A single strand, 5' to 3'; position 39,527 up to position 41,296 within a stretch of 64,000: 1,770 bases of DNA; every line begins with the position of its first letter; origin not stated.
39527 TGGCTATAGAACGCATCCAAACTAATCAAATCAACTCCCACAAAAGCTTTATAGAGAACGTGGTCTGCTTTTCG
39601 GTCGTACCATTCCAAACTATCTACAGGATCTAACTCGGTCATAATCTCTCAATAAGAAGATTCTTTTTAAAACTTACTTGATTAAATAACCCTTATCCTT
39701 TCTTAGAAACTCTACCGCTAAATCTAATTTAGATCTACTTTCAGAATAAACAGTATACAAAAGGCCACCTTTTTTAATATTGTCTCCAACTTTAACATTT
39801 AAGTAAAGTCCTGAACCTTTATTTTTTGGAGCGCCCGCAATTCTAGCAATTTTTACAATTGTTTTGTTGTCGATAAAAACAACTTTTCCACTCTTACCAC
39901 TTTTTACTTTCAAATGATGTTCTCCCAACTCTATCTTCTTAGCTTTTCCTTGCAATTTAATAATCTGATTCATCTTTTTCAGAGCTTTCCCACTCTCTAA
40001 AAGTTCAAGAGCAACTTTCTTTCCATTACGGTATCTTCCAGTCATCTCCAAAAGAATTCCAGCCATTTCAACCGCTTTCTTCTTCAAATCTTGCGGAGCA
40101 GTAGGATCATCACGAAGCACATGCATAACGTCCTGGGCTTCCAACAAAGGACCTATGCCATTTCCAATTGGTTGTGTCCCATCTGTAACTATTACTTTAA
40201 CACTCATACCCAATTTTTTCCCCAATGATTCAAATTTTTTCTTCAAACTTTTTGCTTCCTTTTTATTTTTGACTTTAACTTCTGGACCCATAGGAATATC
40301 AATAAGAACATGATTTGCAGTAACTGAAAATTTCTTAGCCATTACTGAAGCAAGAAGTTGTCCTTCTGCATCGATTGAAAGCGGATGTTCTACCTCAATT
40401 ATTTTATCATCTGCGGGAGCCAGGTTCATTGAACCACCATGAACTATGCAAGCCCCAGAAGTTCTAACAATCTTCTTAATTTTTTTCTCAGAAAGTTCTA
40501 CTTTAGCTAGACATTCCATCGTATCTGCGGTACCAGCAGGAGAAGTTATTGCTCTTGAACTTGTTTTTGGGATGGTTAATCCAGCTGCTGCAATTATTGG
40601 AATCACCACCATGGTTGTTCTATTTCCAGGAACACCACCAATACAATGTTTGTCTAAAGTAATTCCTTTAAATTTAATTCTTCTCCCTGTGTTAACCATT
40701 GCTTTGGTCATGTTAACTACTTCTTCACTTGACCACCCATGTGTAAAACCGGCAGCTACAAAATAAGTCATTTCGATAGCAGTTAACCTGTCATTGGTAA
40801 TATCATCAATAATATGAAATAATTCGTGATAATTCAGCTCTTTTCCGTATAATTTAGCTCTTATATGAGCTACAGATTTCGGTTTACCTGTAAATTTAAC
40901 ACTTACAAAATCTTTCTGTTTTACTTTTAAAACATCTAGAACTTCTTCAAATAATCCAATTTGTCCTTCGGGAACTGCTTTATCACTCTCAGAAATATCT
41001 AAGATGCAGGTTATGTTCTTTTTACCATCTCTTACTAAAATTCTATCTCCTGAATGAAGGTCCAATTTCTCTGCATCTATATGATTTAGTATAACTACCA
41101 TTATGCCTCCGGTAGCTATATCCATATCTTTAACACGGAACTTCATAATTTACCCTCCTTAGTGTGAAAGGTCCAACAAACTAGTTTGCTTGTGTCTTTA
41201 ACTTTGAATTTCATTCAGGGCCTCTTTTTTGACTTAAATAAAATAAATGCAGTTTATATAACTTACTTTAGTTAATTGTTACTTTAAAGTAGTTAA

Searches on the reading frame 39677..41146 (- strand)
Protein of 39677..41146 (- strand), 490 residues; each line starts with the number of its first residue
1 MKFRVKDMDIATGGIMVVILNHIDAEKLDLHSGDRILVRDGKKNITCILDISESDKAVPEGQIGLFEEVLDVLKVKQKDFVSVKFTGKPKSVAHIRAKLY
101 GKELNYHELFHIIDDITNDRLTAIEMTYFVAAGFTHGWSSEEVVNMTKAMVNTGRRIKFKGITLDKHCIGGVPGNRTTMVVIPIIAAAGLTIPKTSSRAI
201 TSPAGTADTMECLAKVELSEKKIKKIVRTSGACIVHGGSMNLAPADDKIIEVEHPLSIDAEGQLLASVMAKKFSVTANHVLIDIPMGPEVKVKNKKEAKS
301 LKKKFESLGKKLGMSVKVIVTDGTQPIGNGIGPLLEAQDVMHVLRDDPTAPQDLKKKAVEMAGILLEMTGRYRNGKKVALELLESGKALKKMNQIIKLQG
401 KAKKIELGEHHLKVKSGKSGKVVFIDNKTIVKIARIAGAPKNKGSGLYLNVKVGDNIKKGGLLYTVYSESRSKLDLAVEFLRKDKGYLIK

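Call 10: search_protein_families(library=pfam, proteins=[window:39677-41146:-], max_evalue=0.001)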
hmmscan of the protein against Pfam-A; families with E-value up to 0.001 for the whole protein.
window:39677-41146:- (490 aa): 3 families
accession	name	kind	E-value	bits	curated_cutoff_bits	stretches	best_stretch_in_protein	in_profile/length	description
PF00591.27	Glycos_transf_3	-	4.2e-11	43.4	27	1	163-389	4-253/253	Glycosyl transferase family, a/b domain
PF07831.19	PYNP_C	-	1.4e-09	37.9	27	1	423-483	3-70/75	Pyrimidine nucleoside phosphorylase C-terminal domain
PF02885.22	Glycos_trans_3N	-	4.5e-09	36.4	26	1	95-154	4-63/63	Glycosyl transferase family, helical bundle domain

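Call 26: search_protein_families(library=ncbifam, proteins=[window:39677-41146:-], max_evalue=1e-10)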
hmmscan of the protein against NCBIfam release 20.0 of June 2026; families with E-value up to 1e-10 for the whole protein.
window:39677-41146:- (490 aa): 7 families
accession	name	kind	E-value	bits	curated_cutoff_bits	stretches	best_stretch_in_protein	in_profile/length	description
NF003338.0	PRK04350.1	subfamily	5.1e-184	612.3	434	1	1-488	1-493/502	thymidine phosphorylase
TIGR02645.1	ARCH_P_rylase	hypoth_equivalog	1e-172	575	434.6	1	4-489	2-491/493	putative thymidine phosphorylase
TIGR03327.1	AMP_phos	equivalog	9.1e-169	562.1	535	1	3-485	2-488/500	AMP phosphorylase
TIGR02644.1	Y_phosphoryl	subfamily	1.7e-58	198.4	409.05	1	95-481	5-410/417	pyrimidine-nucleoside phosphorylase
NF004490.0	PRK05820.1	equivalog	6.7e-51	173.3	269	1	94-482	8-417/439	thymidine phosphorylase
NF004747.0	PRK06078.1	equivalog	7e-49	166.5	559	1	92-480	4-411/434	pyrimidine-nucleoside phosphorylase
TIGR02643.1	T_phosphoryl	equivalog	1.3e-33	116.6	570.7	1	95-414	7-335/437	thymidine phosphorylase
